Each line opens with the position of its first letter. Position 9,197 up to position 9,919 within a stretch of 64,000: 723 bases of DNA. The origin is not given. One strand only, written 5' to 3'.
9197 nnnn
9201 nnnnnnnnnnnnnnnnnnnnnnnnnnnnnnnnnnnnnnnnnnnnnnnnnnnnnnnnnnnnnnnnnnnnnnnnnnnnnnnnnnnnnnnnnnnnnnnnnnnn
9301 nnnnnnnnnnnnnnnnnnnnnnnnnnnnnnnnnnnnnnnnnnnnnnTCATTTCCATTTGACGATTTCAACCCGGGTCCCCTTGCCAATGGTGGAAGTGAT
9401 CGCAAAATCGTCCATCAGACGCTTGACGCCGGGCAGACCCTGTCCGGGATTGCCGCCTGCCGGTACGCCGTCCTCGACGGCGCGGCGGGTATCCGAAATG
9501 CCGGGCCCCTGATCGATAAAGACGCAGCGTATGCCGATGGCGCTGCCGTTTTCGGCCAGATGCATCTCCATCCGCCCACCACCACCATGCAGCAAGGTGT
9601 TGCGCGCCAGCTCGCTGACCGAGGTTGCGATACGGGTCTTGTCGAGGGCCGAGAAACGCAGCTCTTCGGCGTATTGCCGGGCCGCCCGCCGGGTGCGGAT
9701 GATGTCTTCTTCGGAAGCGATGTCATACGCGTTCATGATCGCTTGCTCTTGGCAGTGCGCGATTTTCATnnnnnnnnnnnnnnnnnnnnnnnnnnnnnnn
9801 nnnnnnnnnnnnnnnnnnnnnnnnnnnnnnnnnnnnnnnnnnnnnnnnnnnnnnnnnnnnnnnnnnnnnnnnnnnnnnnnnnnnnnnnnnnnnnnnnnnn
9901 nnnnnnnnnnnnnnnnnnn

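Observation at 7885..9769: RsbW-like anti-sigma kinase translationally coupled to a sensor-less GGDEF-EAL protein, with no anti-anti-sigma (STAS) partner in sight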

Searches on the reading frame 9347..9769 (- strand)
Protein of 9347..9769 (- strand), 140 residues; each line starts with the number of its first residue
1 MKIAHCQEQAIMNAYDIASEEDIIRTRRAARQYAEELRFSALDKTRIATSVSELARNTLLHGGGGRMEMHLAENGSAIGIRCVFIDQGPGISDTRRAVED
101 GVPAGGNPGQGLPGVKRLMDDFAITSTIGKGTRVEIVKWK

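Call 6: search_protein_families(library=pfam, proteins=[window:9347-9769:-], max_evalue=0.01)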
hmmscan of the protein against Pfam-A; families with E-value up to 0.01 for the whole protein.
window:9347-9769:- (140 aa): 2 families
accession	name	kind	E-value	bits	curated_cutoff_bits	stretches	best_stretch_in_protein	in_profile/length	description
PF13581.12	HATPase_c_2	-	1.3e-09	38.6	27.4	1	20-138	5-127/127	Histidine kinase-like ATPase domain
PF02518.31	HATPase_c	-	2e-06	28.6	26.4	1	43-136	2-105/111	Histidine kinase-, DNA gyrase B-, and HSP90-like ATPase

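Call 7: search_protein_families(library=ncbifam, proteins=[window:9347-9769:-], max_evalue=0.01)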
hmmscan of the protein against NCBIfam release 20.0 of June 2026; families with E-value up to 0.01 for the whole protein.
window:9347-9769:- (140 aa): 2 families
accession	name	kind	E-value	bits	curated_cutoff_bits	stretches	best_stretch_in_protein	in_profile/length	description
NF041045.1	RsbA_anti_sig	subfamily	4.4e-09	36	210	1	17-136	185-300/303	anti-sigma factor RsbA family regulatory protein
TIGR01925.2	spIIAB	equivalog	4.7e-09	36.3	135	1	25-138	16-134/137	anti-sigma F factor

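Call 8: search_solved_structures(query=window:9347-9769:-, max_evalue=1, show_alignments=3)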
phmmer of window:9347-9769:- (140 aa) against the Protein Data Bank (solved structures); distinct sequences matched with E-value up to 1: 6.
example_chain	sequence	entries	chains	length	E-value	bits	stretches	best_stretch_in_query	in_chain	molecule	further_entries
1til_A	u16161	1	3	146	0.0059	20.2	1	33-137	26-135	Anti-sigma F factor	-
1th8_A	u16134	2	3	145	0.006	20.2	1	33-137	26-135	Anti-sigma F factor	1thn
1tid_A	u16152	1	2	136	0.0064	20.1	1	33-136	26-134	Anti-sigma F factor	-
1l0o_A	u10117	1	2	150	0.0064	20.1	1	33-137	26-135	Anti-sigma F factor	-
3b1r_A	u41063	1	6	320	0.84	13.2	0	31-113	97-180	Ribokinase, putative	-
3b1n_A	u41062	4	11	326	0.87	13.2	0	31-113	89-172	Ribokinase, putative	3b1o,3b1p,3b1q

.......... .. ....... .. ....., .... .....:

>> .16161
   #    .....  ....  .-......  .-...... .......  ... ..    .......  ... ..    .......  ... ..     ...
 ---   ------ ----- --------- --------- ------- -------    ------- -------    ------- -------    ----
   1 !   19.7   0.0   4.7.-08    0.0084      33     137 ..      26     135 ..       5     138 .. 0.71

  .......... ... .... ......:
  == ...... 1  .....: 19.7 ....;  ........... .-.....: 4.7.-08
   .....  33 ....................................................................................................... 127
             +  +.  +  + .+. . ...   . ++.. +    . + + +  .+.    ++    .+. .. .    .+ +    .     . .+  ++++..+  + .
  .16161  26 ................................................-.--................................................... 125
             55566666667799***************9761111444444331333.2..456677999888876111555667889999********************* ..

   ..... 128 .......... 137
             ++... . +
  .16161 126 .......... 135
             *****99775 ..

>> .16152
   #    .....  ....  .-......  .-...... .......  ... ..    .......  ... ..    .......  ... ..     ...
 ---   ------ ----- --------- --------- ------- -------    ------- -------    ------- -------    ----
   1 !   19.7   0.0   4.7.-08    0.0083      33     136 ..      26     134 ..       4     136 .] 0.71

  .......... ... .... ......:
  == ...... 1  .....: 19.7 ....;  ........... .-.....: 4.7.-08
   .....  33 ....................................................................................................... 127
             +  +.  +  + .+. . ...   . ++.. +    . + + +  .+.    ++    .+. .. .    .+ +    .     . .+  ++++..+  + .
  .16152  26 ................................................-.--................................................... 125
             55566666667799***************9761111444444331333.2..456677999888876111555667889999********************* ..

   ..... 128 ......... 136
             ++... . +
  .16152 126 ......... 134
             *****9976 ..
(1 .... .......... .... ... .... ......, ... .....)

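Call 9: find_homologous_proteins(query=window:9347-9769:-)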
Query window:9347-9769:- (140 aa): 1897 proteins with E <= 0.001 among 1983 candidates; the best 120 are listed.
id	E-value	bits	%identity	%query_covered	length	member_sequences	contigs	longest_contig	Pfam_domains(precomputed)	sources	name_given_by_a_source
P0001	4.7e-78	278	100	92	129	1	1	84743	PF13581.13,PF02518.32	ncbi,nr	ncbi:MAG: anti-sigma regulatory factor [Alphaproteobacteria bacterium]|nr:anti-sigma regulatory fact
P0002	8.3e-59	216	77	92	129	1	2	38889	PF13581.13,PF02518.32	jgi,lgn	-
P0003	8.5e-57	209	75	92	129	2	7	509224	PF13581.13,PF02518.32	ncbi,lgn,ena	ncbi:MAG: anti-sigma regulatory factor [Alphaproteobacteria bacterium]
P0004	4.1e-51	191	70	92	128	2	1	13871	PF13581.13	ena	-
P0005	1.2e-43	167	62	89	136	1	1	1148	PF13581.13,PF02518.32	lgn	-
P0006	2.6e-43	165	60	94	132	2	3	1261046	PF13581.13,PF02518.32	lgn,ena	-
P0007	4.4e-43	165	64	76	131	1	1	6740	PF13581.13,PF02518.32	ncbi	-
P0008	2.6e-42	162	60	92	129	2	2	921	PF13581.13,PF02518.32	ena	-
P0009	4.2e-42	162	63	89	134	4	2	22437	PF13581.13,PF02518.32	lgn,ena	-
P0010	5.2e-42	161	58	92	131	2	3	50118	PF13581.13,PF02518.32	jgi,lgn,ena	-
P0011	6.0e-42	161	57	92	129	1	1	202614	PF13581.13,PF02518.32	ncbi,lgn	-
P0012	8.9e-42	160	59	91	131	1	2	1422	PF13581.13,PF02518.32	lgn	-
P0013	1.1e-41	160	62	92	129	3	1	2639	PF13581.13,PF02518.32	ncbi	-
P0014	3.0e-41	159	60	92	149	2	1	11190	PF13581.13,PF02518.32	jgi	-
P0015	5.3e-41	158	58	92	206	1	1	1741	PF13581.13,PF02518.32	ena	-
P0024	1.3e-39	153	59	89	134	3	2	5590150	PF13581.13,PF02518.32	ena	-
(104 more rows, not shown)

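Call 10: find_encoding_contigs(protein=P0003, flank=8000, max_places=3)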
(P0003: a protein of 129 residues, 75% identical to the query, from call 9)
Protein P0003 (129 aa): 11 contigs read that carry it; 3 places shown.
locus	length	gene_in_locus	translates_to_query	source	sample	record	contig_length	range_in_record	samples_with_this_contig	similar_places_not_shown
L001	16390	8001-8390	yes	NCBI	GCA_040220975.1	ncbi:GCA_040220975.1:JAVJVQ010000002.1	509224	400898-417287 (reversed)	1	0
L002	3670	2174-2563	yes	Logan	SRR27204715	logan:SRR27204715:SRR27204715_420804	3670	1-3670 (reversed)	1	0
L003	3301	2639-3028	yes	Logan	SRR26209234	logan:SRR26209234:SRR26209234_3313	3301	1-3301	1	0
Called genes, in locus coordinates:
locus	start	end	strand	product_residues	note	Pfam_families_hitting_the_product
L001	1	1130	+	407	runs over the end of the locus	PF00155:Aminotran_1_2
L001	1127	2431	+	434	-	PF03447:NAD_binding_3, PF00742:Homoserine_dh, PF01842:ACT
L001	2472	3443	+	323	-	PF03320:FBPase_glpX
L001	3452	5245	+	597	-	PF01368:DHH, PF02272:DHHA1, PF17768:RecJ_OB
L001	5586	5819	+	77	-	PF07311:Dodecin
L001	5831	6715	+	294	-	PF01226:Form_Nir_trans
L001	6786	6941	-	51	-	-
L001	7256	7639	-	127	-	-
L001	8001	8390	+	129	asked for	PF13581:HATPase_c_2, PF02518:HATPase_c (weak)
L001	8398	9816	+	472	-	PF00990:GGDEF, PF00563:EAL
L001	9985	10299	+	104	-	-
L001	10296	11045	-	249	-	PF03009:GDPD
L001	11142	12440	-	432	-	-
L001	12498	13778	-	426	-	-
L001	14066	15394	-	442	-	-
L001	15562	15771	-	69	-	-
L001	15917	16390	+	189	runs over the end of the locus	-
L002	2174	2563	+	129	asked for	PF13581:HATPase_c_2, PF02518:HATPase_c (weak)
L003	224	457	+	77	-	PF07311:Dodecin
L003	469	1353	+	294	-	PF01226:Form_Nir_trans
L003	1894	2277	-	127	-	-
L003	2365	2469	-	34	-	-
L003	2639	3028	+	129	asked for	PF13581:HATPase_c_2, PF02518:HATPase_c (weak)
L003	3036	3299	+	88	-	?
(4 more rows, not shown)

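Call 11: find_encoding_contigs(protein=P0006, flank=8000, max_places=3)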
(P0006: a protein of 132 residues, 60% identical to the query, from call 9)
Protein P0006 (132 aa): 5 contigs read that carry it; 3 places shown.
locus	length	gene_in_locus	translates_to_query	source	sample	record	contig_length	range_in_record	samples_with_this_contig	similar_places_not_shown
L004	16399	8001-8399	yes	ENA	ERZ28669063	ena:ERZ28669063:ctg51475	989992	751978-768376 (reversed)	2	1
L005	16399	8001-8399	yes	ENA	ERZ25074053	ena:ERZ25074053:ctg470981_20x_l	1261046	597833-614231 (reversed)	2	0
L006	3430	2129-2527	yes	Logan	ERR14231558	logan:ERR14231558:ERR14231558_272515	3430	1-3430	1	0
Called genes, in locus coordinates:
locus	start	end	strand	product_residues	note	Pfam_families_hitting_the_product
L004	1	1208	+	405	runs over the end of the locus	PF07690:MFS_1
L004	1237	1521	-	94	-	PF01738:DLH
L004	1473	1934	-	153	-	PF01738:DLH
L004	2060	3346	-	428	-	PF06808:DctM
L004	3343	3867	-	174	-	PF04290:DctQ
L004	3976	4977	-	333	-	PF03480:DctP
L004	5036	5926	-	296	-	PF00701:DHDPS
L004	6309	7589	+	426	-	PF00989:PAS, PF13188:PAS_8 (weak), PF13426:PAS_9, PF01740:STAS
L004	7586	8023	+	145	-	PF01740:STAS, PF13466:STAS_2 (faint)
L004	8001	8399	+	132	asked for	PF13581:HATPase_c_2, PF02518:HATPase_c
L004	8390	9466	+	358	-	PF13581:HATPase_c_2, PF07228:SpoIIE (weak)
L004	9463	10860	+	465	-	PF00990:GGDEF, PF00563:EAL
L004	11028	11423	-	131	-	PF04828:GFA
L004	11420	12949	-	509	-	PF03976:PPK2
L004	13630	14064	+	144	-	PF13577:SnoaL_4, PF12680:SnoaL_2, PF14534:DUF4440 (weak)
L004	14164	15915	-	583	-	PF01019:G_glu_transpept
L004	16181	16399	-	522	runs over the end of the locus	PF00496:SBP_bac_5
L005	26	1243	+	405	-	PF07690:MFS_1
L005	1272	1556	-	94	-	PF01738:DLH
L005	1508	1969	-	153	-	PF01738:DLH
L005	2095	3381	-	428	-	PF06808:DctM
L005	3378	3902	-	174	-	PF04290:DctQ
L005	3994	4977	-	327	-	PF03480:DctP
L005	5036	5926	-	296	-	PF00701:DHDPS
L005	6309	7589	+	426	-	PF00989:PAS, PF13188:PAS_8 (weak), PF13426:PAS_9, PF01740:STAS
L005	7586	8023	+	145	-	PF01740:STAS, PF13466:STAS_2 (faint)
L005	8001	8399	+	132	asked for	PF13581:HATPase_c_2, PF02518:HATPase_c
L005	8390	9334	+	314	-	PF13581:HATPase_c_2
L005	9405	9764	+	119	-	PF01527:HTH_Tnp_1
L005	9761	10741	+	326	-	PF13384:HTH_23 (weak), PF13518:HTH_28, PF13565:HTH_32, PF00665:rve, PF13683:rve_3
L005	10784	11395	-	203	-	PF13384:HTH_23, PF13551:HTH_29, PF13565:HTH_32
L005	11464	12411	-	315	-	PF00892:EamA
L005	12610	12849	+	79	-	-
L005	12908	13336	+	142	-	PF13340:DUF4096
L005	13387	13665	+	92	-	PF13359:DDE_Tnp_4 (weak), PF01609:DDE_Tnp_1, PF13612:DDE_Tnp_1_3 (weak), PF13586:DDE_Tnp_1_2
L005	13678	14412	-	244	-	-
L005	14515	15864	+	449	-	PF13701:DDE_Tnp_1_4, PF01609:DDE_Tnp_1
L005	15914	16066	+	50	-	-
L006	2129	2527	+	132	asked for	PF13581:HATPase_c_2, PF02518:HATPase_c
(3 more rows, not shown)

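Call 16: find_related_loci(query=A1, collection=genome_contigs, flank=10000)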
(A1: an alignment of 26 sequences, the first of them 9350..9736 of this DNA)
Query A1 (129 aa) in genome_contigs; peptide patterns used: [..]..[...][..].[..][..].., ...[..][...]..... (x = any residue, [..] = any of these).
600 stretches matched a pattern (row limit reached: there are more); 579 encode a relative of the query (tblastn E <= 1e-3); the best 80 are kept; 80 distinct loci.
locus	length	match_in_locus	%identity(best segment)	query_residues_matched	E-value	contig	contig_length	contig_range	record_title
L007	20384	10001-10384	69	1-129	2e-55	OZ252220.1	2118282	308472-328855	MAG: Alphaproteobacteria bacterium isolate 7764d23f-edc5-4436-ada9-d5fc786cab2e genome assembly, chromosome: 1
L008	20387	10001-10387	51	1-129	4e-39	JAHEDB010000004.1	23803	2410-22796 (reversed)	MAG: Chromatiales bacterium isolate Ww186 NODE_3766_length_23803_cov_4.645596, whole genome shotgun sequence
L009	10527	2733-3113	47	3-129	1e-35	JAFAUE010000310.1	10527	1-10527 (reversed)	MAG: Acidobacteriota bacterium isolate CP_BM_RX_2 BM_RX_k147_11499923, whole genome shotgun sequence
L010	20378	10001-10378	48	4-129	9e-36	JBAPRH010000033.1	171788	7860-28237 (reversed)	MAG: Acidobacteriaceae bacterium isolate MFD02850_ilm_asm_bin10 k127_122573, whole genome shotgun sequence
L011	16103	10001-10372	48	6-129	2e-35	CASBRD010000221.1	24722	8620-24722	MAG: uncultured cyanobacterium isolate PMM_0008 genome assembly, contig: PMM_0008_000000000221, whole genome shotgun seq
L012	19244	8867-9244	48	4-129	1e-35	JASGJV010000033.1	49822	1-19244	MAG: Nitrospira sp. isolate 5N512 JMF-2111-06-0005.ont.bin.512_32, whole genome shotgun sequence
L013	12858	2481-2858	48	4-129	4e-35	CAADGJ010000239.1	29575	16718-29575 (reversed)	uncultured Nitrosospira sp. isolate NOB2.fa.gz genome assembly, contig: k127_621558, whole genome shotgun sequence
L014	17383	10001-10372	51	6-129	1e-34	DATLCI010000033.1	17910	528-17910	MAG TPA_asm: Terriglobales bacterium isolate SMAG_U14320 k141_10472660, whole genome shotgun sequence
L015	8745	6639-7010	46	6-129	1e-34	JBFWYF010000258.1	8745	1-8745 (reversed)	MAG: Pirellulaceae bacterium isolate CA_2019_TPBS_158 NODE_30990_length_8745_cov_2.636227_TPBS, whole genome shotgun seq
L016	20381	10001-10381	48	3-129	3e-34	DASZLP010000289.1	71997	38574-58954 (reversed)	MAG TPA_asm: Bryobacteraceae bacterium isolate SMAG_U5867 k141_2139153, whole genome shotgun sequence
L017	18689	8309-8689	49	2-128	6e-34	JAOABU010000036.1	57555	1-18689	MAG: Spirochaetes bacterium isolate SKW186 k141_352001, whole genome shotgun sequence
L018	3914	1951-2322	49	6-129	5e-34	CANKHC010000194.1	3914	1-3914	MAG: Candidatus Marinimicrobia bacterium isolate RH-27jun17-372 genome assembly, contig: RH-27jun17-C76661, whole genome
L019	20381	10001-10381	47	3-129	2e-33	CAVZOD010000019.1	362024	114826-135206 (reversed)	MAG: Bryobacterales bacterium isolate MFD05512.bin.2.139 genome assembly, contig: contig_3238, whole genome shotgun sequ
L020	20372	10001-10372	44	6-129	3e-33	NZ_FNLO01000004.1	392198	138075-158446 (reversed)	Chitinasiproducens palmae strain JS23, whole genome shotgun sequence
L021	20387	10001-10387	46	1-129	4e-33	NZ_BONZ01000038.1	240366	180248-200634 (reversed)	Rugosimonospora africana strain NBRC 104875 sequence038, whole genome shotgun sequence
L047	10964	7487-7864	43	4-129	7e-31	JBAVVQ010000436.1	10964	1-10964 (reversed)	MAG: Rhodomicrobium sp. isolate MFD02889_ilm_asm_bin12 k127_150339, whole genome shotgun sequence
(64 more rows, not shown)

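Call 22: find_encoding_contigs(protein=P0001, flank=10000, max_places=3)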
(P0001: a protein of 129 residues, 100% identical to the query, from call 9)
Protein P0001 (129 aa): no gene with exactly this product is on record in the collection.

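Call 23: find_encoding_contigs(protein=P0002, flank=10000, max_places=3)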
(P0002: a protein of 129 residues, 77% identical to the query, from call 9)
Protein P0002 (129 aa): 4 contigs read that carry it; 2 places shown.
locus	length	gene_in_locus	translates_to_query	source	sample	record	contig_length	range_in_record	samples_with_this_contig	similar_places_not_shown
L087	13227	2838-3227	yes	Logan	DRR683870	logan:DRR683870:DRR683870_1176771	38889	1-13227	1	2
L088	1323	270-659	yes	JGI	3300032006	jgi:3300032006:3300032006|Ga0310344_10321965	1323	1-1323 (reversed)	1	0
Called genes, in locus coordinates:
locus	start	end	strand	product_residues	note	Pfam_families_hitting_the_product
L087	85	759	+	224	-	PF00702:Hydrolase, PF12710:HAD, PF13419:HAD_2, PF13242:Hydrolase_like (weak)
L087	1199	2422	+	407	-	PF14361:RsbRD_N (faint), PF00989:PAS, PF13188:PAS_8 (faint), PF13426:PAS_9, PF01740:STAS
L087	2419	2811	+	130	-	PF01740:STAS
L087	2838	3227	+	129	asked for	PF13581:HATPase_c_2, PF02518:HATPase_c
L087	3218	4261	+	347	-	PF13581:HATPase_c_2, PF02518:HATPase_c (faint), PF07228:SpoIIE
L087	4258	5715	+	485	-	PF00990:GGDEF, PF00563:EAL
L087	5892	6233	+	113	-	-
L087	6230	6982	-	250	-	PF03009:GDPD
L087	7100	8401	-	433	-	-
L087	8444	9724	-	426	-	-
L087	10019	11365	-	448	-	-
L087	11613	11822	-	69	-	-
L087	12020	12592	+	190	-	-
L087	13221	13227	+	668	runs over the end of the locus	PF07715:Plug, PF00593:TonB_dep_Rec_b-barrel, PF14905:OMP_b-brl_3 (weak)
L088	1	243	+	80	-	?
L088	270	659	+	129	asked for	PF13581:HATPase_c_2, PF02518:HATPase_c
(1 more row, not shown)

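Call 24: find_encoding_contigs(protein=P0004, flank=10000, max_places=3)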
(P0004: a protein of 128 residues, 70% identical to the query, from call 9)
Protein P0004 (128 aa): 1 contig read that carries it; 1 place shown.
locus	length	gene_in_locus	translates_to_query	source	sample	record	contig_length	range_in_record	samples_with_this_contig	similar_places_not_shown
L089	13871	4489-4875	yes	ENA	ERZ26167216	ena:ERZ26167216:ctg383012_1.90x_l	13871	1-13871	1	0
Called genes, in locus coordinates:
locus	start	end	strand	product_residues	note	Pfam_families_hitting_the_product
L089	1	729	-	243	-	?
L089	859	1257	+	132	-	PF08238:Sel1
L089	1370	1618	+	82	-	PF04461:YajQ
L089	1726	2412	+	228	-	PF00702:Hydrolase, PF12710:HAD, PF13419:HAD_2, PF13242:Hydrolase_like (faint)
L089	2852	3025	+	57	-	-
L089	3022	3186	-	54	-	-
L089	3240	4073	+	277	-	PF00989:PAS, PF13188:PAS_8 (faint), PF13426:PAS_9, PF01740:STAS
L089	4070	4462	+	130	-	PF01740:STAS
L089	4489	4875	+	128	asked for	PF13581:HATPase_c_2 (weak)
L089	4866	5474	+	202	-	PF13581:HATPase_c_2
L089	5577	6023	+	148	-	-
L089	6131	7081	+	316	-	PF00990:GGDEF, PF00563:EAL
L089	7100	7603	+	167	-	PF01555:N6_N4_Mtase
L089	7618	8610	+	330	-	PF01555:N6_N4_Mtase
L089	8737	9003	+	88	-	-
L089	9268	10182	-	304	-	PF12760:Zn_ribbon_IS1595, PF12762:DDE_Tnp_IS1595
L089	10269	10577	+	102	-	PF00563:EAL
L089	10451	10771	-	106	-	-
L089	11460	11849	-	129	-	-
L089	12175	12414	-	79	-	-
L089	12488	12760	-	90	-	PF13599:Pentapeptide_4, PF00805:Pentapeptide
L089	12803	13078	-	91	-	PF13576:Pentapeptide_3 (faint), PF13599:Pentapeptide_4 (faint), PF00805:Pentapeptide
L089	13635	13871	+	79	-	?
